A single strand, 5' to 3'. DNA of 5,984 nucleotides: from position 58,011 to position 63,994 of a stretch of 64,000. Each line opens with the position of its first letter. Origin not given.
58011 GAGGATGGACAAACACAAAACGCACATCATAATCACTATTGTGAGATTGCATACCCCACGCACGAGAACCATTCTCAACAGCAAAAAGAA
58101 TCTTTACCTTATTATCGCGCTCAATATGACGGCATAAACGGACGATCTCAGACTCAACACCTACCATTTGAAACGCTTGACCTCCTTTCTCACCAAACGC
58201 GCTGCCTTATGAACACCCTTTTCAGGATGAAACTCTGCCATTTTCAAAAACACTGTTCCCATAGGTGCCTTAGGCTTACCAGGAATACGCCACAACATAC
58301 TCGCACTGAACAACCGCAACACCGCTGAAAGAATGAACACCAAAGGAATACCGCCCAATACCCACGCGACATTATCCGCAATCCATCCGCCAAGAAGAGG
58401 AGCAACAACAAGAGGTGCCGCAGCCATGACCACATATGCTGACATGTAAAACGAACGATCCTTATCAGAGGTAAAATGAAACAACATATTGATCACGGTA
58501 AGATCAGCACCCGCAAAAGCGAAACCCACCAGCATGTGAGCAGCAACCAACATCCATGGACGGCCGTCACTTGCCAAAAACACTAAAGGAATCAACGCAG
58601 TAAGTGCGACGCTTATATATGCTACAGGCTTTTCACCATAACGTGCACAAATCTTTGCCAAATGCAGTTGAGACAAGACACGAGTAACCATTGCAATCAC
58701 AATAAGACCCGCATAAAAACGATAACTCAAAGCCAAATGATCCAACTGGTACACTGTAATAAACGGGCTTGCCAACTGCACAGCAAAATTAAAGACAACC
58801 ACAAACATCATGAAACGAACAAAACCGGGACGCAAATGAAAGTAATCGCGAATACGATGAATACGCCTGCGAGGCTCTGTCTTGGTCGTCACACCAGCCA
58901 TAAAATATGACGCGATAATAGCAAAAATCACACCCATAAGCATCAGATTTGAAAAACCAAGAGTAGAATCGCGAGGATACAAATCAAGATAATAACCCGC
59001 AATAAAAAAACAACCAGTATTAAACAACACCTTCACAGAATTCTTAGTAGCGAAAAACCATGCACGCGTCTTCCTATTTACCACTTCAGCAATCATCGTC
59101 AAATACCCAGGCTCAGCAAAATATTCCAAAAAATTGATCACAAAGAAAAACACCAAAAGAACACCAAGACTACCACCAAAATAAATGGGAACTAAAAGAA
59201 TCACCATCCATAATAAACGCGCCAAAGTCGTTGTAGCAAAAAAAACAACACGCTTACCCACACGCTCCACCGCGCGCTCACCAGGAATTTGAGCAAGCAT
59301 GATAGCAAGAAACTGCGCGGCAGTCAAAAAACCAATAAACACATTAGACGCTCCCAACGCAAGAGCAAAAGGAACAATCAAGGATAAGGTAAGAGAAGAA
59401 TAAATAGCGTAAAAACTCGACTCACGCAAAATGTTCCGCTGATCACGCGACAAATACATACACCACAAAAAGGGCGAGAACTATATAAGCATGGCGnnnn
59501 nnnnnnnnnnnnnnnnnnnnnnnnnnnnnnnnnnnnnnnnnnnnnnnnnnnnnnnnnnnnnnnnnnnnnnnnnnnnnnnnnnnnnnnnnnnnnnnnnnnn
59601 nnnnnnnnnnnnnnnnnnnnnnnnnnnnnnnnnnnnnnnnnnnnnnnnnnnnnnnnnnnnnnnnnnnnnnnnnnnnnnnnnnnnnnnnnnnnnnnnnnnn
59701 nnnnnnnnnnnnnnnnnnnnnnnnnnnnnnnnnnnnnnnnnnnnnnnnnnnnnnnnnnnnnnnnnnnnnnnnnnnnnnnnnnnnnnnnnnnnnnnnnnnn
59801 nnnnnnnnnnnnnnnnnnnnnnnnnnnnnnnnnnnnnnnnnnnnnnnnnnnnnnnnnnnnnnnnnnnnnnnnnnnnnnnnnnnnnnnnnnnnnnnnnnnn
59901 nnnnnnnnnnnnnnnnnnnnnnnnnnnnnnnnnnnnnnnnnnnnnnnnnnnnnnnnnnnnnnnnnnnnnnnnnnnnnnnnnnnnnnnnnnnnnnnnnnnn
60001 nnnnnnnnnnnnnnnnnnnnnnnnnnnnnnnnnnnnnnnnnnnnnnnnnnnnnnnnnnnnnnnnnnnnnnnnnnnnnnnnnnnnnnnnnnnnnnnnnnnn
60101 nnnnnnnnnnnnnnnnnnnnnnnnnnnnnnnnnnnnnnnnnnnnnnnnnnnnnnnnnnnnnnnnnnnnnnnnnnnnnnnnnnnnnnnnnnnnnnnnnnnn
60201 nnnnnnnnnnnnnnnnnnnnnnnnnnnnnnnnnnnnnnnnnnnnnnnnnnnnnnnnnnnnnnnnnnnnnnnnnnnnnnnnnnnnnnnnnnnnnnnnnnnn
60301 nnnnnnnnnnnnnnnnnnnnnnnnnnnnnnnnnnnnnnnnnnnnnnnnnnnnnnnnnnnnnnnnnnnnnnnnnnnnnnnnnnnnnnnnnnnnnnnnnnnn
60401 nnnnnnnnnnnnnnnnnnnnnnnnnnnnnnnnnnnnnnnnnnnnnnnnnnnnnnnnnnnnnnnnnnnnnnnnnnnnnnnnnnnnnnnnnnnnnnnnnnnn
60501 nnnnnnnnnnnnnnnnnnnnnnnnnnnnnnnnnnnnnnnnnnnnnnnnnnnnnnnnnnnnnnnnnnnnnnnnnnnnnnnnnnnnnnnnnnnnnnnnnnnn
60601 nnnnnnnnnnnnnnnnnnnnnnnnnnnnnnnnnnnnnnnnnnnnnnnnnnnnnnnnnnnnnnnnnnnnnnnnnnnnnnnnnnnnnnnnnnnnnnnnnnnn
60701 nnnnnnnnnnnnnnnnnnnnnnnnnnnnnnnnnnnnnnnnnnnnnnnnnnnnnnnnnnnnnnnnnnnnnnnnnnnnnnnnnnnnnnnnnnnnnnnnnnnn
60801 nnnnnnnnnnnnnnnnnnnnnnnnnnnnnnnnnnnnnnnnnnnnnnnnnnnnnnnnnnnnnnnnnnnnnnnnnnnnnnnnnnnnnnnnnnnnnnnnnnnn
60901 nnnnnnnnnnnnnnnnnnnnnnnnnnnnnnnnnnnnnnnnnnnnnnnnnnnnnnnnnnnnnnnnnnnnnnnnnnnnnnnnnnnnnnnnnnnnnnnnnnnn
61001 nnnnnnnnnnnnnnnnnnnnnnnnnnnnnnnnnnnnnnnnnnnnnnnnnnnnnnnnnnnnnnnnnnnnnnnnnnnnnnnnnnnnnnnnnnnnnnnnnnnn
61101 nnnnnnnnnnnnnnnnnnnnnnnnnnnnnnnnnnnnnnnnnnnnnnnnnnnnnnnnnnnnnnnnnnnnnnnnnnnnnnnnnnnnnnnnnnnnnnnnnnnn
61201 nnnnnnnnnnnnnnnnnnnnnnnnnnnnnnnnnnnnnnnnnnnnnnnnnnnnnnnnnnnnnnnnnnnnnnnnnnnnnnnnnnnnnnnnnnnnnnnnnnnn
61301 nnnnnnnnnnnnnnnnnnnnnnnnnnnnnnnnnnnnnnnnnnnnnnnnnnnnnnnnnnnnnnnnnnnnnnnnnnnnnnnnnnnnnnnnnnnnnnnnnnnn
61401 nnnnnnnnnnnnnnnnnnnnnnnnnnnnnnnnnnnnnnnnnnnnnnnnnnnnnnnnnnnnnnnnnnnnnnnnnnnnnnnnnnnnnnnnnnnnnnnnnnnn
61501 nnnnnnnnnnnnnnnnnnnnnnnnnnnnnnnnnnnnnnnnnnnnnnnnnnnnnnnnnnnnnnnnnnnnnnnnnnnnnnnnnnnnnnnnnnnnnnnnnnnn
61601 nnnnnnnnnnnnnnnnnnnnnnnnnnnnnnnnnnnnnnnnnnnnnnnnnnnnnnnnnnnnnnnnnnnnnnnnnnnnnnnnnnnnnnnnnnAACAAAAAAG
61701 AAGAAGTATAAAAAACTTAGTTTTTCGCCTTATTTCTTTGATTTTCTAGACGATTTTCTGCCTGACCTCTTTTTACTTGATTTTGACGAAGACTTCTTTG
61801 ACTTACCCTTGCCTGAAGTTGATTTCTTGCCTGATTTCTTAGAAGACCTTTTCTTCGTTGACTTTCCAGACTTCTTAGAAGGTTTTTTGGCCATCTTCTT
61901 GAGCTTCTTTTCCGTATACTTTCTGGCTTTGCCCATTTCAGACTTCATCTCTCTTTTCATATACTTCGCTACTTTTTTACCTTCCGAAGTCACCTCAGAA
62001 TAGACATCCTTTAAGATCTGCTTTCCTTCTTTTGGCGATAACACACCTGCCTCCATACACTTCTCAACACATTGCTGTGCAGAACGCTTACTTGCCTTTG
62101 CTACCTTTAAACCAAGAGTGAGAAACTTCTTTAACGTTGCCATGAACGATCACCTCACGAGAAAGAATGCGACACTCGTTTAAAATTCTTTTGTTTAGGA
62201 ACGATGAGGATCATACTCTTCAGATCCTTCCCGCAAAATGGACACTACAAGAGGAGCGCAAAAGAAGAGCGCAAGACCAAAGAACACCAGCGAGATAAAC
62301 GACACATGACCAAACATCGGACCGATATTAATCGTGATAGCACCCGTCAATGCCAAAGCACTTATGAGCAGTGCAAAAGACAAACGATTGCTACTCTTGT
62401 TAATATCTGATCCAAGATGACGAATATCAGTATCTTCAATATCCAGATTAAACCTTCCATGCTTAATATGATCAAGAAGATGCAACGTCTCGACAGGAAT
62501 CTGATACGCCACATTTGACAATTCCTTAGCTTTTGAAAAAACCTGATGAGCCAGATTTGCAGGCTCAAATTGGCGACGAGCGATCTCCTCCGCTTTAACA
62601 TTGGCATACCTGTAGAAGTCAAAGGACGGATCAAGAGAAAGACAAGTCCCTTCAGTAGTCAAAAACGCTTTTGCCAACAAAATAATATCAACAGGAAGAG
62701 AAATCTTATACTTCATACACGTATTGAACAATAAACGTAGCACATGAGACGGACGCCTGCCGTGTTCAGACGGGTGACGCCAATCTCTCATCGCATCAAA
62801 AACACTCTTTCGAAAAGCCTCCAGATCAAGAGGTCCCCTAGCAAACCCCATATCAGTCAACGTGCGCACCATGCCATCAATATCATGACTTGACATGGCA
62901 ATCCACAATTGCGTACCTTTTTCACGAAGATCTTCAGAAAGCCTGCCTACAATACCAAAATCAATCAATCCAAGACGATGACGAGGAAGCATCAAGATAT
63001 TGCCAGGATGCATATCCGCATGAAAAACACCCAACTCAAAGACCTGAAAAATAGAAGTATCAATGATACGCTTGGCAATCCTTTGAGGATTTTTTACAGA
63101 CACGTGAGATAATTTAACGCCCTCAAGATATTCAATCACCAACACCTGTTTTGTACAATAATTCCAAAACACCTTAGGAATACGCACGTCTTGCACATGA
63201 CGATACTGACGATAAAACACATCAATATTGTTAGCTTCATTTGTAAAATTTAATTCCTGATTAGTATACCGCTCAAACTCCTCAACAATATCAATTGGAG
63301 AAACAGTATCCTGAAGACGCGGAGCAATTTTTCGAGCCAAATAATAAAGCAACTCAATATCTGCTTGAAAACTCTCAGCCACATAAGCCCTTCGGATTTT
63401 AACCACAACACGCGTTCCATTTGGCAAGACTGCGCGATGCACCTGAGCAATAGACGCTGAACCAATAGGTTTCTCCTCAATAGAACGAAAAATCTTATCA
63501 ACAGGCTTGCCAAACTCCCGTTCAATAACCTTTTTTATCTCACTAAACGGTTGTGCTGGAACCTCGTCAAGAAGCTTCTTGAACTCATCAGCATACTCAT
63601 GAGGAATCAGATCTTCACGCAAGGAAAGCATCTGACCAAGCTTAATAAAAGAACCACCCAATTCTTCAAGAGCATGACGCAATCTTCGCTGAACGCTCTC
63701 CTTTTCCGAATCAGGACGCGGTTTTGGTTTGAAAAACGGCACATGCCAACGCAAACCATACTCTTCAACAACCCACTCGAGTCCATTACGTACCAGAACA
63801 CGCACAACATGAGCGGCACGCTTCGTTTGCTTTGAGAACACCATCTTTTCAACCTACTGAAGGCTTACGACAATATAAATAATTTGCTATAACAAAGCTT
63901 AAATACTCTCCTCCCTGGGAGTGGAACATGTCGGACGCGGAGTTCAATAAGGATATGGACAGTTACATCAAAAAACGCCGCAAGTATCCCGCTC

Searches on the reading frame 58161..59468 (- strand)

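Call 8: search_protein_families(library=pfam, proteins=[window:58161-59468:-], max_evalue=0.001)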
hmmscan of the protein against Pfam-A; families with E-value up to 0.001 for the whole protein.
window:58161-59468:- (435 aa): 2 families
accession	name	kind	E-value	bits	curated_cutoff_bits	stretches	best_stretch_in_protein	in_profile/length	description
PF07690.21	MFS_1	-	1.5e-23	83.7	33.4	2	223-400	5-177/347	Major Facilitator Superfamily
PF12832.13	MFS_1_like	-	0.00022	20.8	25.2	1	155-348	143-345/373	MFS_1 like family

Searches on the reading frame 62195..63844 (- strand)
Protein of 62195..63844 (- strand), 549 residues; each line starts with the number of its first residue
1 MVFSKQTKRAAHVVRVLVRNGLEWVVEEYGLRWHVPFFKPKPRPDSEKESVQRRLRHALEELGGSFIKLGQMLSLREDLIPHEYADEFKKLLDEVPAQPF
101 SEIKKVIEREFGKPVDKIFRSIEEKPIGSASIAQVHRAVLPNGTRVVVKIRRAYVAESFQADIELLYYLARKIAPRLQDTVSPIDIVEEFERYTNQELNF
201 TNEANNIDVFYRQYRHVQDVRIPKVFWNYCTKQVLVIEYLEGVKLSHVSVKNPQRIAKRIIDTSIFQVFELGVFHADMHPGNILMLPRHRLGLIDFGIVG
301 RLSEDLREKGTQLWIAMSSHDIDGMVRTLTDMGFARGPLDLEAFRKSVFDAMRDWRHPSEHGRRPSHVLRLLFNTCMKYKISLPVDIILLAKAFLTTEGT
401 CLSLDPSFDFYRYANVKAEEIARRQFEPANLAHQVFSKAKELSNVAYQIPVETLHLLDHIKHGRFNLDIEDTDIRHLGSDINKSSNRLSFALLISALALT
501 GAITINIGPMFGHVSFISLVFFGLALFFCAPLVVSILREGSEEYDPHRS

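Call 8: search_protein_families(library=pfam, proteins=[window:62195-63844:-], max_evalue=0.001)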
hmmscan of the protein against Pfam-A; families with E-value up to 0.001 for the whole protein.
window:62195-63844:- (549 aa): 5 families
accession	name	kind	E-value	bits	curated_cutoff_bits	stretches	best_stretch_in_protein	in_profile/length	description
PF03109.22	ABC1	-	1.7e-71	240.7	22.9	1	90-327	1-242/244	ABC1 atypical kinase-like domain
PF01636.29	APH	-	1.5e-06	28.6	23.2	0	270-297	167-195/239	Phosphotransferase enzyme family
PF00069.31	Pkinase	-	6.5e-06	26.2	31.7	1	212-316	53-165/263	Protein kinase domain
PF01163.29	RIO1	-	6.7e-05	23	22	1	218-297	68-149/187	RIO domain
PF06176.17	WaaY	-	0.00056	20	20.3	0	227-297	112-179/229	Lipopolysaccharide core biosynthesis protein (WaaY)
